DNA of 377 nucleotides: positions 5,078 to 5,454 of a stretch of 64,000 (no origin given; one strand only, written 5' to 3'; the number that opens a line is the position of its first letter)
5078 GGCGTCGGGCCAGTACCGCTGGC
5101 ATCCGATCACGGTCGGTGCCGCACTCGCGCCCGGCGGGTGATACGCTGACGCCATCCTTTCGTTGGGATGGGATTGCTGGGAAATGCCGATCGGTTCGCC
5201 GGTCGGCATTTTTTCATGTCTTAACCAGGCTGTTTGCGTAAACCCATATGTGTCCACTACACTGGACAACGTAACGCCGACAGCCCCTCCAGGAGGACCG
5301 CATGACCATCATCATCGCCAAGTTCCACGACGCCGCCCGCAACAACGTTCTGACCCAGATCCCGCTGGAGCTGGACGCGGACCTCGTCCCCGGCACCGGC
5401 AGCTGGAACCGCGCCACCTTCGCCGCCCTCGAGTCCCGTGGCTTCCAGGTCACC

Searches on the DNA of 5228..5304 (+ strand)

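Call 25: build_rna_model(alignment_id=A1, structure=none)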
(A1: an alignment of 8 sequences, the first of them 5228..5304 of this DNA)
Model R1 built from alignment A1 (8 sequences, 80 columns); structure: none (sequence only).
model positions 76; base pairs 0; branch points 0; effective number of sequences 5.32; information 0.744 bits per position. No base pairs: searches with it score sequence only.

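Call 26: search_with_rna_model(model_id=R1, sources=[L003, L004, window], max_evalue=10, show_alignments=0)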
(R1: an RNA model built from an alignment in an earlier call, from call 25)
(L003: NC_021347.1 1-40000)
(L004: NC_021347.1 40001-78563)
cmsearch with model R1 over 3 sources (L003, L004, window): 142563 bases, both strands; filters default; matches with E-value up to 10: 20.
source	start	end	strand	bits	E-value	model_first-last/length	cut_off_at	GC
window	6882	6955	+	73.1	2e-21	3-76/76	-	0.54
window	42215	42287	+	70.5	1.3e-20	3-76/76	-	0.56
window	40018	40091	+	69.1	3.5e-20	3-76/76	-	0.55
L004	2786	2861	+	67.9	8.5e-20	3-76/76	-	0.59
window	37939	38015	+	65.9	3.6e-19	2-76/76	-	0.55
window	9162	9236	+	62.1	5.2e-18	3-76/76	-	0.49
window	5230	5304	+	60.8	1.3e-17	3-76/76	-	0.56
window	51930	52001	+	57.7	1.2e-16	3-76/76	-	0.56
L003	5827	5897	+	56.8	2.4e-16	4-76/76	-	0.54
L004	14753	14824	+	51.5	1.1e-14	3-76/76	-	0.53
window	48902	48971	+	48.3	1.1e-13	3-76/76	-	0.51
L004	18940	19008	+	47.9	1.4e-13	3-67/76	-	0.55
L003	8915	8975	+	26.4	7.5e-07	3-69/76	-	0.49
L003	14059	14098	+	19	0.00015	4-43/76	-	0.55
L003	5000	5070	+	18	0.00031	21-76/76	-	0.58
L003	20058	20100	+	16.9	0.00069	6-50/76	-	0.58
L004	3476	3497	+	13.9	0.0059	51-73/76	-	0.68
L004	20251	20279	+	13.2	0.01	45-75/76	-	0.55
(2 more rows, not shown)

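Call 32: search_with_rna_model(model_id=R1, sources=[L005, L006, L007, L008, L009, L010, L011, L012, L013, L014, L015, L016, L017, L018, L019, L020, L021, L022, L023, L024, L025, L026, L027], max_evalue=1)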
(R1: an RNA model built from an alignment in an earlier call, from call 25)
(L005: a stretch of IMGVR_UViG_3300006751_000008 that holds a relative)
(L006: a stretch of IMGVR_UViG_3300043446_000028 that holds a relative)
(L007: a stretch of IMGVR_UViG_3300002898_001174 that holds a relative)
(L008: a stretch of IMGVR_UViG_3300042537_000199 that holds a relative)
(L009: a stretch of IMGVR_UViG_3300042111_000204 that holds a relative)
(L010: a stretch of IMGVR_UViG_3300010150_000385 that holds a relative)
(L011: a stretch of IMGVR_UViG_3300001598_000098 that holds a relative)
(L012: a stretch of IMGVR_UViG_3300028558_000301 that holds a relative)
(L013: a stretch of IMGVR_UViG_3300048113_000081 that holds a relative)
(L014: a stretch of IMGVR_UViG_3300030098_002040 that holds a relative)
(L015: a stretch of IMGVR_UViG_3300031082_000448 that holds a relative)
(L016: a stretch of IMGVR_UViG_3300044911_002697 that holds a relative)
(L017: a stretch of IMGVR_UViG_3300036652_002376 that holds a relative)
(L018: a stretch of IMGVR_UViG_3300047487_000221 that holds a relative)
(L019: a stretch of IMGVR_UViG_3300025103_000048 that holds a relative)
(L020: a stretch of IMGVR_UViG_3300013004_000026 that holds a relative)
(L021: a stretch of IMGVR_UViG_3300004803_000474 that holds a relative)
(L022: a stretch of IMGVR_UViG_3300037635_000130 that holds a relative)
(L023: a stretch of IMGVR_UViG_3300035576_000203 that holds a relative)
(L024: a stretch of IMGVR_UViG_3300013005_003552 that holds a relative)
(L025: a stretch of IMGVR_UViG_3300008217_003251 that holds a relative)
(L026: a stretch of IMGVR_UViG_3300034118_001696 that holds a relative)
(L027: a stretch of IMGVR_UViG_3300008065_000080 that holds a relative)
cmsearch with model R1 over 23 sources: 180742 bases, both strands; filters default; matches with E-value up to 1: 0.
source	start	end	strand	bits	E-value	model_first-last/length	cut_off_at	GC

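Call 45: search_with_rna_model(model_id=R1, sources=[L028, L029, L030, L031], max_evalue=1)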
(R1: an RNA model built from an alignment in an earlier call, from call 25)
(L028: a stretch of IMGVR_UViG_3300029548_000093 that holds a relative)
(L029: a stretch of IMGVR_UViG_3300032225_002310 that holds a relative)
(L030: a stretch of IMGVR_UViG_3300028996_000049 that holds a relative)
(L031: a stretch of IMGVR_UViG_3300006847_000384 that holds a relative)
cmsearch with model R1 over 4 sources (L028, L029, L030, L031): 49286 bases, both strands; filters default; matches with E-value up to 1: 0.
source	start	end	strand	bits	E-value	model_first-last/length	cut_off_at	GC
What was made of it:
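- Tried and rejected: The 23 and 4 hits there were single chance matches with no cassette (calls 32, 45).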

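Call 47: search_with_rna_model(model_id=R1, sources=[L032, L033, L034, L035, L036, L037, L038, L039, L040, L041, L042, L043, L044, L045, L046, L047, L048, L049, L050, L051, L052, L053, L054, L055, L056, L057, L058, L059, L060, L061, L062, L063, L064, L065, L066, L067, L068, L069, L070, L071, L072, L073, L074, L075, L076, L077, L078, L079, L080, L081, L082, L083, L084, L085, L086, L087, L088, L089, L090, L091, L092, L093, L094, L095, L096, L097], max_evalue=0.1)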
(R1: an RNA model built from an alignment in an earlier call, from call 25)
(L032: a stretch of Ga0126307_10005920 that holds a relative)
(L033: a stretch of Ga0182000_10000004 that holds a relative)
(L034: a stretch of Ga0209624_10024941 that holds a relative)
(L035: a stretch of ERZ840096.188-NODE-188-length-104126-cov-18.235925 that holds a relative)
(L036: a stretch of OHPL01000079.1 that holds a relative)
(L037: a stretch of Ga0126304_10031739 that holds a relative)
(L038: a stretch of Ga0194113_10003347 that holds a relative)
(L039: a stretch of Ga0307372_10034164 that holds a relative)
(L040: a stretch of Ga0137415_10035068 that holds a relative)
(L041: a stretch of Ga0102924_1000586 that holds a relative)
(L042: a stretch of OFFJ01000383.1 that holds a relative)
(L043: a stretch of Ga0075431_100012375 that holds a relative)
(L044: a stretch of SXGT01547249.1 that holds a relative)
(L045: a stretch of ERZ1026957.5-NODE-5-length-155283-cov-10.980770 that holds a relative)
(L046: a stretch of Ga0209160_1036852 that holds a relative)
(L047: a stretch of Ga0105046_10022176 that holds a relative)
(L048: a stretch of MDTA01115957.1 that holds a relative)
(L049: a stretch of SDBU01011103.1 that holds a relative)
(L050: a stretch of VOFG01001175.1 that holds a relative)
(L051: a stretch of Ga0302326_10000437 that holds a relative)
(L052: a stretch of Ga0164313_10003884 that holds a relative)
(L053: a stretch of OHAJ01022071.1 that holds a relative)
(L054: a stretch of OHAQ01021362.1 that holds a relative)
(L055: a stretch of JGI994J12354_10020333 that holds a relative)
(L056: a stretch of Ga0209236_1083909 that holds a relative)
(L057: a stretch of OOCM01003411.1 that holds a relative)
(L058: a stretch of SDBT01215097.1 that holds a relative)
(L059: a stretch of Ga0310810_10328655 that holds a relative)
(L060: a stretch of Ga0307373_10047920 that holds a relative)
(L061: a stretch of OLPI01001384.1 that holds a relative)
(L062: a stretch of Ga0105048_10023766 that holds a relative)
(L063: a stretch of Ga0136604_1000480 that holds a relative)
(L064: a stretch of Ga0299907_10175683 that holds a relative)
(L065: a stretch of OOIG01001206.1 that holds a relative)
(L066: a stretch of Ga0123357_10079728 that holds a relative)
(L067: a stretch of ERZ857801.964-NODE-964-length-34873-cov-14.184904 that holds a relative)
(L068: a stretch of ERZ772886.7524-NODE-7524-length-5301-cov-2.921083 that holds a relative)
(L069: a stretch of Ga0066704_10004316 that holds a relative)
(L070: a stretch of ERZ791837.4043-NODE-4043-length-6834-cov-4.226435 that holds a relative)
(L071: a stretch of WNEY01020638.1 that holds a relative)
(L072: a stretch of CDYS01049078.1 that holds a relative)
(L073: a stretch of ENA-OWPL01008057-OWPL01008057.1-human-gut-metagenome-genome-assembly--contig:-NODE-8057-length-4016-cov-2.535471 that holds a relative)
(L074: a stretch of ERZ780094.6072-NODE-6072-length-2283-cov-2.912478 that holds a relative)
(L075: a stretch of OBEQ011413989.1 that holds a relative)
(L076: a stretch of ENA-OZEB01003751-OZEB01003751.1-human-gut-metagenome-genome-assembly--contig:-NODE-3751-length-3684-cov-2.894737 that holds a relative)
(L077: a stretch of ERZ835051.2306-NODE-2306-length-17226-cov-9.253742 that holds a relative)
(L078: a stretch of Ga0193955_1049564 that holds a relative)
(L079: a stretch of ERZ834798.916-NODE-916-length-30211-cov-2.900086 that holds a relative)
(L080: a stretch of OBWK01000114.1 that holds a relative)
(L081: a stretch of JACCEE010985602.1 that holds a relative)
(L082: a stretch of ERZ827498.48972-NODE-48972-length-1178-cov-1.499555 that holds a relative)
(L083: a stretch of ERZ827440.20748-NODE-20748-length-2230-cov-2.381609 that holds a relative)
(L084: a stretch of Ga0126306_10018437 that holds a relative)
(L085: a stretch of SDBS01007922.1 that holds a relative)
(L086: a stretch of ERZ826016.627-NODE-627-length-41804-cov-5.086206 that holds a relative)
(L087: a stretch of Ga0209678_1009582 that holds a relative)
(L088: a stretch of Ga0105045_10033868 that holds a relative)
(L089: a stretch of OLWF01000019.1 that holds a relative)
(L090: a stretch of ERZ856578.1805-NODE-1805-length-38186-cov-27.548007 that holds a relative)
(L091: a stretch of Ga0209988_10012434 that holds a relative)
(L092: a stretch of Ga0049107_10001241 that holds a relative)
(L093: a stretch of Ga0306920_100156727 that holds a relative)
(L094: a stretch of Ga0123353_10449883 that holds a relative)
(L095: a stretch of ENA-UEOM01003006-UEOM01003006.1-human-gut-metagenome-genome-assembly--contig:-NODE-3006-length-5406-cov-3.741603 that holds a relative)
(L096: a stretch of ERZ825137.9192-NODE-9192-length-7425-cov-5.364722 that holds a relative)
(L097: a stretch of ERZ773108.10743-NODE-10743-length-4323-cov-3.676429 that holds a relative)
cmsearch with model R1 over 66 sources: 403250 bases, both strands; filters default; matches with E-value up to 0.1: 13.
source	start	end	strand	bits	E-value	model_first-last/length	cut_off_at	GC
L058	442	479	+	19.8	0.00023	18-55/76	-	0.47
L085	402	437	-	19.7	0.00026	20-55/76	-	0.47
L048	255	296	-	16.2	0.0032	27-68/76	-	0.6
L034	3698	3728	+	14.9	0.0081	25-56/76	-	0.55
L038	1881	1909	-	14.1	0.015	28-54/76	-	0.59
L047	1884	1912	+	14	0.015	27-55/76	-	0.55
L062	8781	8809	-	14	0.015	27-55/76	-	0.55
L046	282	315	-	14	0.016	28-58/76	-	0.62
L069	611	644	-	14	0.016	28-58/76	-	0.62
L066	1799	1824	+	13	0.031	28-53/76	-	0.5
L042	9157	9180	+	12.8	0.036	27-50/76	-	0.54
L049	547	571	+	12.7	0.039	29-53/76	-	0.48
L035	7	47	+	11.9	0.07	5-50/76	-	0.46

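Call 65: search_with_rna_model(model_id=R1, sources=[L101], max_evalue=1)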
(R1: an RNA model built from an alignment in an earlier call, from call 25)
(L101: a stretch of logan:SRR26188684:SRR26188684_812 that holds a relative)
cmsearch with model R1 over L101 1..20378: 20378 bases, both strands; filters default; matches with E-value up to 1: 6.
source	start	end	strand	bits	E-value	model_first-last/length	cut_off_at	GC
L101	5666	5741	+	65.6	6e-20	3-76/76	-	0.51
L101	7749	7820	+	60.3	2.8e-18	4-76/76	-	0.56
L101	19425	19496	+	59.5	4.8e-18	3-76/76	-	0.57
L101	9577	9646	+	57.2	2.5e-17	4-75/76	-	0.56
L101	17071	17134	+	40.4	4.4e-12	3-70/76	-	0.5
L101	13468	13530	+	27.5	4.9e-08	12-76/76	-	0.52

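Call 71: search_with_rna_model(model_id=R1, sources=[L102, L103, L104, L105], max_evalue=1)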
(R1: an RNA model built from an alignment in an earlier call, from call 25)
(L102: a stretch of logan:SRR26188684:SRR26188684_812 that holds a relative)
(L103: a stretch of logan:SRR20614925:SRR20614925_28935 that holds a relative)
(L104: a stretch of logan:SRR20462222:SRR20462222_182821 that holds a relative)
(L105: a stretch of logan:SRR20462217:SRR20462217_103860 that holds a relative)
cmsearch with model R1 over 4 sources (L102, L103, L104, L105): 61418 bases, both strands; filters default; matches with E-value up to 1: 7.
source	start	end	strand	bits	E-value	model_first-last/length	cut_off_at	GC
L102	14971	15044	-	75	2.2e-22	3-76/76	-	0.57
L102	13228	13300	-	74.9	2.4e-22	4-76/76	-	0.55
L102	16333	16408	-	60.2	9.3e-18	3-76/76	-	0.58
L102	12677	12703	-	18.1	0.00012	49-76/76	-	0.59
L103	6502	6530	-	17.9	0.00015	48-76/76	-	0.55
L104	3170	3198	-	17.9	0.00015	48-76/76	-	0.55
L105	4108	4136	-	17.9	0.00015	48-76/76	-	0.55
